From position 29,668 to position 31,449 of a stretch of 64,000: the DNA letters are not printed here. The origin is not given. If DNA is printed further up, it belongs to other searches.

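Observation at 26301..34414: Compact gspC-like / secretin / pilMN-like / pilO-like / secretin operon: two GspD-type secretins and no ATPase, platform or pseudopilin genes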

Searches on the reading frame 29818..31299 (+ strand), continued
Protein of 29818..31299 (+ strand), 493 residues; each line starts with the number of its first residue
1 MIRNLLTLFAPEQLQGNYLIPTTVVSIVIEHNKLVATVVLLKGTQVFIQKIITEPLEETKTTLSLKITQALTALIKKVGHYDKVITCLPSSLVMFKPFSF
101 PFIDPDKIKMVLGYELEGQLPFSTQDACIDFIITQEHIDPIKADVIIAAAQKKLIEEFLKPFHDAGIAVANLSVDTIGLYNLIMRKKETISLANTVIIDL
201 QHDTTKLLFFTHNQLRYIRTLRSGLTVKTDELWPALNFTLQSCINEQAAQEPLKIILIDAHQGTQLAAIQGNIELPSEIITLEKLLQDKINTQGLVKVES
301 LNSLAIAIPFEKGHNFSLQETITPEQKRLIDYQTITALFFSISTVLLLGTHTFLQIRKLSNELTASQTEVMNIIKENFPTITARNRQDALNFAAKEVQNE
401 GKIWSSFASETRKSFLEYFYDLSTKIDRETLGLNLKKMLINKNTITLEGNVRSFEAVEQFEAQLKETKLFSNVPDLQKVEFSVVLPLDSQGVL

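Call 68: fold_search(model_id=the predicted structure, library=pdb)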
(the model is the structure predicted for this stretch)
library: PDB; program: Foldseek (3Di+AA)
matches with E <= 10: 1828; with E <= 0.001: 113
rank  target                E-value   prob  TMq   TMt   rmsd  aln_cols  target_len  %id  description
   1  5eou_B                2.5e-18  1.00  0.46  0.62   5.8       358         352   18  Pseudomonas aeruginosa PilM:PilN1-12 bound to ATP (released 2016-04-27)
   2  5eq6_A                3.0e-18  1.00  0.41  0.54   6.7       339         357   17  Pseudomonas aeruginosa PilM bound to AMP-PNP (released 2016-04-27)
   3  5eox_B                3.8e-18  1.00  0.41  0.55   6.5       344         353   17  Pseudomonas aeruginosa PilM bound to ADP (released 2016-04-27)
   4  5eq6_B                5.7e-18  1.00  0.39  0.52   7.4       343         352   18  Pseudomonas aeruginosa PilM bound to AMP-PNP (released 2016-04-27)
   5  5eoy_B                9.6e-18  1.00  0.42  0.55   6.4       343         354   17  Pseudomonas aeruginosa SeMet-PilM bound to ADP (released 2016-04-27)
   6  5eoy_A                1.2e-17  1.00  0.41  0.54   6.6       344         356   17  Pseudomonas aeruginosa SeMet-PilM bound to ADP (released 2016-04-27)
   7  5eox_A                2.1e-17  1.00  0.40  0.54   6.8       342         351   19  Pseudomonas aeruginosa PilM bound to ADP (released 2016-04-27)
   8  5eou_A                6.2e-17  1.00  0.42  0.60   5.8       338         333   17  Pseudomonas aeruginosa PilM:PilN1-12 bound to ATP (released 2016-04-27)
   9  3jc8_Ma               1.6e-13  1.00  0.42  0.56   7.0       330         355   16  Architectural model of the type IVa pilus machine in a piliated state (released 2016-03-16)
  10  2ych_A                1.6e-13  1.00  0.44  0.61   5.4       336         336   16  PilM-PilN type IV pilus biogenesis complex (released 2011-05-11)
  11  3wt0_D                5.8e-12  1.00  0.43  0.54   5.6       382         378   13  Crystal Structure Analysis of Cell Division Protein (released 2015-04-29)
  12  3wt0_C                8.2e-12  1.00  0.42  0.53   5.8       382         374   13  Crystal Structure Analysis of Cell Division Protein (released 2015-04-29)
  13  3wt0_A                1.7e-11  1.00  0.43  0.54   5.6       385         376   13  Crystal Structure Analysis of Cell Division Protein (released 2015-04-29)
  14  3wqt_A                2.1e-11  1.00  0.40  0.51   6.8       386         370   14  Staphylococcus aureus FtsA complexed with AMPPNP (released 2014-10-08)
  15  3wqt_C                3.0e-11  1.00  0.39  0.51   6.8       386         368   14  Staphylococcus aureus FtsA complexed with AMPPNP (released 2014-10-08)
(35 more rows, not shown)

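Call 90: search_protein_families(library=pfam, alignment_id=A1, max_evalue=0.01)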
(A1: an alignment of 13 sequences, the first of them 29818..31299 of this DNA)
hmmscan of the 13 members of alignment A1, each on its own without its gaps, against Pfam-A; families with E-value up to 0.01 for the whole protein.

A. member 1, window:29818-31299:+ (493 aa): 3 families
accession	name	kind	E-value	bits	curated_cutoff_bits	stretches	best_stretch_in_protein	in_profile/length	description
PF11104.14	PilM_2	-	5.6e-09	35.8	27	1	48-239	23-226/340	Type IV pilus assembly protein PilM;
PF05137.18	PilN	-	0.0006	20.2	22.8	1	432-473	13-54/78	Fimbrial assembly protein (PilN)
PF05134.19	T2SSL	-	0.0024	17.8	25.5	1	68-178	34-137/231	Type II secretion system (T2SS), protein L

B. families by the number of members that match (of 13 scanned): 5 families
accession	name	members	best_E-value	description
PF11104.14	PilM_2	12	2.3e-15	Type IV pilus assembly protein PilM;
PF05134.19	T2SSL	9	3.9e-08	Type II secretion system (T2SS), protein L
PF05137.18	PilN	7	0.00026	Fimbrial assembly protein (PilN)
PF12693.12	GspL_C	2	1.4e-06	GspL periplasmic domain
PF13344.12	Hydrolase_6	1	0.0051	Haloacid dehalogenase-like hydrolase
